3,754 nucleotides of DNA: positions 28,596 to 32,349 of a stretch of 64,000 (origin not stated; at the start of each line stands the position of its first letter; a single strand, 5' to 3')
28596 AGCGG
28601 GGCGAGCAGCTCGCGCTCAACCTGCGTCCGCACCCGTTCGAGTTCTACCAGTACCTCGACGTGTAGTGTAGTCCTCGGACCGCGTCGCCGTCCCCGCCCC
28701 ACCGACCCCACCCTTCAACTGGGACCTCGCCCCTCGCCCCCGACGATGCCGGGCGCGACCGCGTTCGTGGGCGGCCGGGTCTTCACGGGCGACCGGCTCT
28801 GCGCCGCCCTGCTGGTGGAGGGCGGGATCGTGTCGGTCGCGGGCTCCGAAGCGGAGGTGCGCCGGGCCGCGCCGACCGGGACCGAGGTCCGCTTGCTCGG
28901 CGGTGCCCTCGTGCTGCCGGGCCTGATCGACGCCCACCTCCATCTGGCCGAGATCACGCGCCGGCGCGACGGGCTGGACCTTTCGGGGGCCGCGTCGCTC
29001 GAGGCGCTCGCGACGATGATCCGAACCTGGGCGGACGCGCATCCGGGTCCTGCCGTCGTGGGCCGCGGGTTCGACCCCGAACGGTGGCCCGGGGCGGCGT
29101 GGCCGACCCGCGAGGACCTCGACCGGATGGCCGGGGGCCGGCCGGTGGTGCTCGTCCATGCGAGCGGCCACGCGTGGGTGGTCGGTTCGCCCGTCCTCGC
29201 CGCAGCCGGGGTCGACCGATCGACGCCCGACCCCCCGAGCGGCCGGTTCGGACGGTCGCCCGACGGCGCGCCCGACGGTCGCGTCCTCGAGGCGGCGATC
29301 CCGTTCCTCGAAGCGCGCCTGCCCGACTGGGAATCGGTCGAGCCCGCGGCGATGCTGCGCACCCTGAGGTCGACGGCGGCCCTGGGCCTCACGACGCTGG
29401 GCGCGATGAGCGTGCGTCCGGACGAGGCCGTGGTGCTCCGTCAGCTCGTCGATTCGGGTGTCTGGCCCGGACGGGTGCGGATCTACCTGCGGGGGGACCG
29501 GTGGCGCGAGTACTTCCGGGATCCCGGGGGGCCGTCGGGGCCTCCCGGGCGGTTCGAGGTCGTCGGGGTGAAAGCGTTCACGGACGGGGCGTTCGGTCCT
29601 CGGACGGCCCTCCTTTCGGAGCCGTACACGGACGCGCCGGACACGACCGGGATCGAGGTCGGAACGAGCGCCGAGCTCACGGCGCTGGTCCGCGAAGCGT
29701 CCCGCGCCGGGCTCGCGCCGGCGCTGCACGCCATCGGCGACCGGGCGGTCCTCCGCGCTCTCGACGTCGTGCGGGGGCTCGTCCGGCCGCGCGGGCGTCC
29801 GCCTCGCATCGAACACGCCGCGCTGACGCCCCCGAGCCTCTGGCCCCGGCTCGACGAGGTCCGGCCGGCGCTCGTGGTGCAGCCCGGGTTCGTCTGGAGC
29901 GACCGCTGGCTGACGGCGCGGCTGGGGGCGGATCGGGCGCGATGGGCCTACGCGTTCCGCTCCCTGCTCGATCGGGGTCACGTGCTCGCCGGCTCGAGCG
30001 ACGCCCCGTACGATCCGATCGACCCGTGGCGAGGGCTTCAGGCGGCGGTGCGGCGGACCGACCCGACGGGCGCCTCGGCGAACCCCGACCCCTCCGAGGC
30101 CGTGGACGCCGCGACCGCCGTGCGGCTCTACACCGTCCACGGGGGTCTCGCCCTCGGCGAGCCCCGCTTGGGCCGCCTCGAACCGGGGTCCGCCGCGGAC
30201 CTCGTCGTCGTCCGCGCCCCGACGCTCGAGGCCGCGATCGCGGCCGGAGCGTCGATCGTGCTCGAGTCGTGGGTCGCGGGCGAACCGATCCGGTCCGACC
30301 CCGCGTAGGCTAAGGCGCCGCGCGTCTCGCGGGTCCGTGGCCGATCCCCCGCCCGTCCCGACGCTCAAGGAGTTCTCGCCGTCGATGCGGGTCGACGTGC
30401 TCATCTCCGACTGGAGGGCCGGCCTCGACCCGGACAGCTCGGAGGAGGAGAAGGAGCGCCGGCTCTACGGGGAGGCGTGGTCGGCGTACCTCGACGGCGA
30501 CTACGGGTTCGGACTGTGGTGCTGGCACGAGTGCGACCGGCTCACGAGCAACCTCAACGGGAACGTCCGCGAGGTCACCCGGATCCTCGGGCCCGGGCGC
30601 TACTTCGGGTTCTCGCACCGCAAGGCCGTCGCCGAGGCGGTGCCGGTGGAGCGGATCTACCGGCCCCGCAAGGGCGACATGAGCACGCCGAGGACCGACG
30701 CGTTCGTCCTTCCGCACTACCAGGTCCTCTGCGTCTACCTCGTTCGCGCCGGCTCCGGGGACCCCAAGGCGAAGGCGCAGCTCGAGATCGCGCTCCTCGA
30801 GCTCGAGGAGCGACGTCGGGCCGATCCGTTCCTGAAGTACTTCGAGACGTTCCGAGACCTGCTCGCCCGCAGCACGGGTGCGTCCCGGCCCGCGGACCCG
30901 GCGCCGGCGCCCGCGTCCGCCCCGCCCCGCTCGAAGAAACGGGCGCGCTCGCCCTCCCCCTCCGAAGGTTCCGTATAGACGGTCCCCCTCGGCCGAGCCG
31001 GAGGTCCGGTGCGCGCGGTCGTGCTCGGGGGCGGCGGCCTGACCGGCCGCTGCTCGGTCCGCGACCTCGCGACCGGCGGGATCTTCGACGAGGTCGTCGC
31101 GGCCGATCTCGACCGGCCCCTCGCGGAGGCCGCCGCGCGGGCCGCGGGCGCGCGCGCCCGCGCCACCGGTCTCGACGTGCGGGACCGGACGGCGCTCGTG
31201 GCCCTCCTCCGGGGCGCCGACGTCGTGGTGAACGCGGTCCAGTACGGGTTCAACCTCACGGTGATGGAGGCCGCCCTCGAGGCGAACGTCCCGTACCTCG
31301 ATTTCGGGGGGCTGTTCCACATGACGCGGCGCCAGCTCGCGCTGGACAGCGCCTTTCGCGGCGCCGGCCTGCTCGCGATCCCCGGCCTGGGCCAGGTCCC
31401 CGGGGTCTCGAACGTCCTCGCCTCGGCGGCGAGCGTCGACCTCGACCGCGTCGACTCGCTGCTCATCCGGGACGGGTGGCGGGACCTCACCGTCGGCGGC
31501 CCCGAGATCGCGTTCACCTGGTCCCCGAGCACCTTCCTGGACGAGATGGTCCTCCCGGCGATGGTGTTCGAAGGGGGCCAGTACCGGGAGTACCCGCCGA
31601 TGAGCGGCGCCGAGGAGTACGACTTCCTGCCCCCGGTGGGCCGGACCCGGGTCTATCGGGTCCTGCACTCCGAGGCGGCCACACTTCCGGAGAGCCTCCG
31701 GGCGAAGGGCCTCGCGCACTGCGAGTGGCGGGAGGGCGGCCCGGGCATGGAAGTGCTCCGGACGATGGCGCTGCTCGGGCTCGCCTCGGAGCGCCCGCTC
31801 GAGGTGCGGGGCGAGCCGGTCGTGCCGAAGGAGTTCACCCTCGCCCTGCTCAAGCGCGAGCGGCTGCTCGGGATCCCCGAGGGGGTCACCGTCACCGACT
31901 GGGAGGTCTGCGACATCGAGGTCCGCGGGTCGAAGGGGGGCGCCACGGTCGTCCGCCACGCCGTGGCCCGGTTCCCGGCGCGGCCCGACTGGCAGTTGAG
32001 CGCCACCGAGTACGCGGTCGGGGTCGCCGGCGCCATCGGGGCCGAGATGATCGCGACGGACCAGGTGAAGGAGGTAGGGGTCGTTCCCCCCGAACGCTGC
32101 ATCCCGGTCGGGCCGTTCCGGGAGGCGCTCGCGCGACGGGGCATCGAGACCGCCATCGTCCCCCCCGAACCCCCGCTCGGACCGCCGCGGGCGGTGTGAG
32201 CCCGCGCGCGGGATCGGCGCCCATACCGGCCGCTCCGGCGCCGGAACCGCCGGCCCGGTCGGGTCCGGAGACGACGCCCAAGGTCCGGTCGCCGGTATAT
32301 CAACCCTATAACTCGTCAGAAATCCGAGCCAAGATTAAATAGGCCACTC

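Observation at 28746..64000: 35-kb island packed with amine and omega-amino-acid catabolic enzymes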

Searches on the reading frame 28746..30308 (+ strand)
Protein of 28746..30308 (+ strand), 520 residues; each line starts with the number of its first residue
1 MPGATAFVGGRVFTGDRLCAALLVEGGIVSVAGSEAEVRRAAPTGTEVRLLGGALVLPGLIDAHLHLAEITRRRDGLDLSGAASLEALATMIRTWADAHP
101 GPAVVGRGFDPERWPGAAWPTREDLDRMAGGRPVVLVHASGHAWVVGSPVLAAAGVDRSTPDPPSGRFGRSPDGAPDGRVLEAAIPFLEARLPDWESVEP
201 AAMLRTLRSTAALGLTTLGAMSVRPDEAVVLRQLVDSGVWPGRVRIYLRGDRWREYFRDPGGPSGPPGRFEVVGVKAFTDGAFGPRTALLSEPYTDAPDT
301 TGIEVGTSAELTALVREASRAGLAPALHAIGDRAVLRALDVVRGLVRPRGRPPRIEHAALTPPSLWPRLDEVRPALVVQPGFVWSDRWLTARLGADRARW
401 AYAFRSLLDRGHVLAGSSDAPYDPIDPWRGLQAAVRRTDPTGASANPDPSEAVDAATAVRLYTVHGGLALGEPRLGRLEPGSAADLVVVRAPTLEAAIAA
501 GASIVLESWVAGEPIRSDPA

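Call 4: search_protein_families(library=pfam, proteins=[window:28746-30308:+])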
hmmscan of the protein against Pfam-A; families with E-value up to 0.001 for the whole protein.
window:28746-30308:+ (520 aa): 2 families
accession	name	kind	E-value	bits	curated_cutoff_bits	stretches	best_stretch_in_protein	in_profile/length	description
PF07969.17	Amidohydro_3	-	5.9e-75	254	29.7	1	51-515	5-471/472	Amidohydrolase family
PF01979.26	Amidohydro_1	-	1.5e-10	41.3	25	1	446-496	275-324/345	Amidohydrolase family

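Call 12: search_protein_families(library=ncbifam, proteins=[window:28746-30308:+], max_evalue=0.00001)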
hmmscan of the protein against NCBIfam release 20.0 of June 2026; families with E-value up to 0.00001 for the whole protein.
window:28746-30308:+ (520 aa): 10 families
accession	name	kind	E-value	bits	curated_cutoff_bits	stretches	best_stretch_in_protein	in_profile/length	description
NF051886.1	XaaProDiPepCaul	equivalog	1.1e-09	37.8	500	0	21-74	20-71/398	Xaa-Pro dipeptidase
TIGR02967.1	guan_deamin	equivalog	4.4e-08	32.5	375.4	0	21-69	8-56/401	guanine deaminase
NF006679.0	PRK09228.1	subfamily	6.6e-08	31.7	351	1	21-68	33-80/433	guanine deaminase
NF004636.0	PRK05985.1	subfamily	9.9e-08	31.2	408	0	19-68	17-62/398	amidohydrolase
TIGR01224.1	hutI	equivalog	9.4e-07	28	298.15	0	20-68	4-50/377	imidazolonepropionase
NF005557.0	PRK07228.1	equivalog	1.3e-06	27.4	522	0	450-497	334-382/445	5'-deoxyadenosine deaminase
NF006056.0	PRK08204.1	subfamily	1.4e-06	27.3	391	0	446-495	335-385/449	hypothetical protein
NF006549.0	PRK09045.1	equivalog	2.1e-06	26.7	540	0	448-495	336-384/444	TRZ/ATZ family hydrolase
NF006681.0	PRK09229.1-2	equivalog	4.4e-06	25.7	362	0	407-498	310-395/451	formimidoylglutamate deiminase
NF006055.0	PRK08203.1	equivalog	8.9e-06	24.5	532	0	450-497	351-398/455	8-oxoguanine deaminase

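Call 24: search_solved_structures(query=window:28746-30308:+, max_evalue=0.00001)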
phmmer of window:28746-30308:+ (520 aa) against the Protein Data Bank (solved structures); distinct sequences matched with E-value up to 0.00001: 2.
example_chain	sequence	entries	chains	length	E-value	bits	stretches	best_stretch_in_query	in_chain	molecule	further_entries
3icj_A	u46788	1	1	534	1.1e-52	182.7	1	16-491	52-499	uncharacterized metal-dependent hydrolase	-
3igh_X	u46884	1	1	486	3.1e-52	181.2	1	7-490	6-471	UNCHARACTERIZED METAL-DEPENDENT HYDROLASE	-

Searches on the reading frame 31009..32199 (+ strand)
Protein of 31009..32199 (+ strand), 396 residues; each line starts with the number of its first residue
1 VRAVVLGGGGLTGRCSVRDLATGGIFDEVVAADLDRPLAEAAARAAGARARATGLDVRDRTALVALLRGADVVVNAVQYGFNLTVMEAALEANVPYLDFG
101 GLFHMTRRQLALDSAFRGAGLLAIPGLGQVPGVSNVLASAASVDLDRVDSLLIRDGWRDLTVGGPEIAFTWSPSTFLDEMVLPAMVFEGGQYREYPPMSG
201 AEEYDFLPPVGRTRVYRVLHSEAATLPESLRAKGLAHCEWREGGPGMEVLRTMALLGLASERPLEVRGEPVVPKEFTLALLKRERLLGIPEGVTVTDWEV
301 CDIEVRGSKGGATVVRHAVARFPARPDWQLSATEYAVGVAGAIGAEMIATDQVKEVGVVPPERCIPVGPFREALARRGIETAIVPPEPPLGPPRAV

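Call 4: search_protein_families(library=pfam, proteins=[window:31009-32199:+])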
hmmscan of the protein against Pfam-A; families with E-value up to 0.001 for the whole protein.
window:31009-32199:+ (396 aa): 2 families
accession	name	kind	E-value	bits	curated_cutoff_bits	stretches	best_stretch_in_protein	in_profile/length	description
PF16653.10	Sacchrp_dh_C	-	2.3e-20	74.3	31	1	131-379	4-265/265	Saccharopine dehydrogenase C-terminal domain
PF03435.24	Sacchrp_dh_NADP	-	5.7e-17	62.7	25.1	1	4-124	2-129/129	Saccharopine dehydrogenase NADP binding domain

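Call 12: search_protein_families(library=ncbifam, proteins=[window:31009-32199:+], max_evalue=0.00001)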
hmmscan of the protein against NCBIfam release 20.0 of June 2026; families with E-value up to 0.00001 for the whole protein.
window:31009-32199:+ (396 aa): 1 family
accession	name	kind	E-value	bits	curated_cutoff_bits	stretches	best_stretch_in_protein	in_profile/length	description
NF043000.1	carsnrspmd_synth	equivalog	6.1e-13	48.8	800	1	49-376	58-393/405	carboxynorspermidine synthase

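Call 23: search_solved_structures(query=window:31009-32199:+, max_evalue=0.00001)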
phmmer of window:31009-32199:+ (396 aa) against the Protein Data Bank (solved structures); distinct sequences matched with E-value up to 0.00001: 4.
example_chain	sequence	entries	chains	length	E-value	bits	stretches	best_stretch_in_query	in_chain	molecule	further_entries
8deb_A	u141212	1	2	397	4.4e-18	68.9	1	2-379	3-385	Carboxyspermidine dehydrogenase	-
4ina_A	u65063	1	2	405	2.4e-16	63.2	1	4-381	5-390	saccharopine dehydrogenase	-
4rl6_A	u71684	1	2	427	1.1e-15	61.1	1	97-384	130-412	Saccharopine dehydrogenase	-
8h4z_A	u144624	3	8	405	8.8e-13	51.5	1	23-379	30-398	Saccharopine dehydrogenase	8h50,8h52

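Call 83: find_homologous_proteins(query=window:31009-32199:+, max_evalue=1e-20)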
Query window:31009-32199:+ (396 aa): 570 proteins with E <= 1e-20 among 8000 candidates; the best 120 are listed.
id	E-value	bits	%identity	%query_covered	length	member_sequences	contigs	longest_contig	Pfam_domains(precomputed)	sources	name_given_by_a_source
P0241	1.3e-256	869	100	100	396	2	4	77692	PF16653.11,PF03435.25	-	-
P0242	3.9e-229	779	89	93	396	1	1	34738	PF16653.11,PF03435.25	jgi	jgi:lysine 6-dehydrogenase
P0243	6.2e-229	778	88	96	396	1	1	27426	PF16653.11,PF03435.25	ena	-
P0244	4.2e-227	772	88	96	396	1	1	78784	PF16653.11,PF03435.25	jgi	jgi:lysine 6-dehydrogenase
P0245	7.9e-226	768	87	94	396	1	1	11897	PF16653.11,PF03435.25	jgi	jgi:lysine 6-dehydrogenase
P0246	1.4e-225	767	89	97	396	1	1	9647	PF16653.11,PF03435.25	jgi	jgi:lysine 6-dehydrogenase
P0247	4.8e-225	765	89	97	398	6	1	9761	PF16653.11,PF03435.25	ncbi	-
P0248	2.0e-224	763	88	97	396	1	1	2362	PF16653.11,PF03435.25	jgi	jgi:lysine 6-dehydrogenase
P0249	2.1e-224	763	88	99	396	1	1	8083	PF16653.11,PF03435.25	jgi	jgi:lysine 6-dehydrogenase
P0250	4.7e-223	759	86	96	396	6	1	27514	PF16653.11,PF03435.25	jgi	jgi:lysine 6-dehydrogenase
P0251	4.2e-220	749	85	96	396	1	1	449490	PF16653.11,PF03435.25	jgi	jgi:lysine 6-dehydrogenase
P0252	3.2e-215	733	86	96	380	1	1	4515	PF16653.11,PF03435.25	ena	-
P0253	1.7e-213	727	83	97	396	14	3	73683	PF16653.11,PF03435.25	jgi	jgi:lysine 6-dehydrogenase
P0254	2.1e-213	727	83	99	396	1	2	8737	PF16653.11,PF03435.25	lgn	-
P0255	3.0e-213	726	83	99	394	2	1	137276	PF16653.11,PF03435.25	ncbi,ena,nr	ncbi:MAG TPA: saccharopine dehydrogenase C-terminal domain-containing protein [Thermoplasmata archae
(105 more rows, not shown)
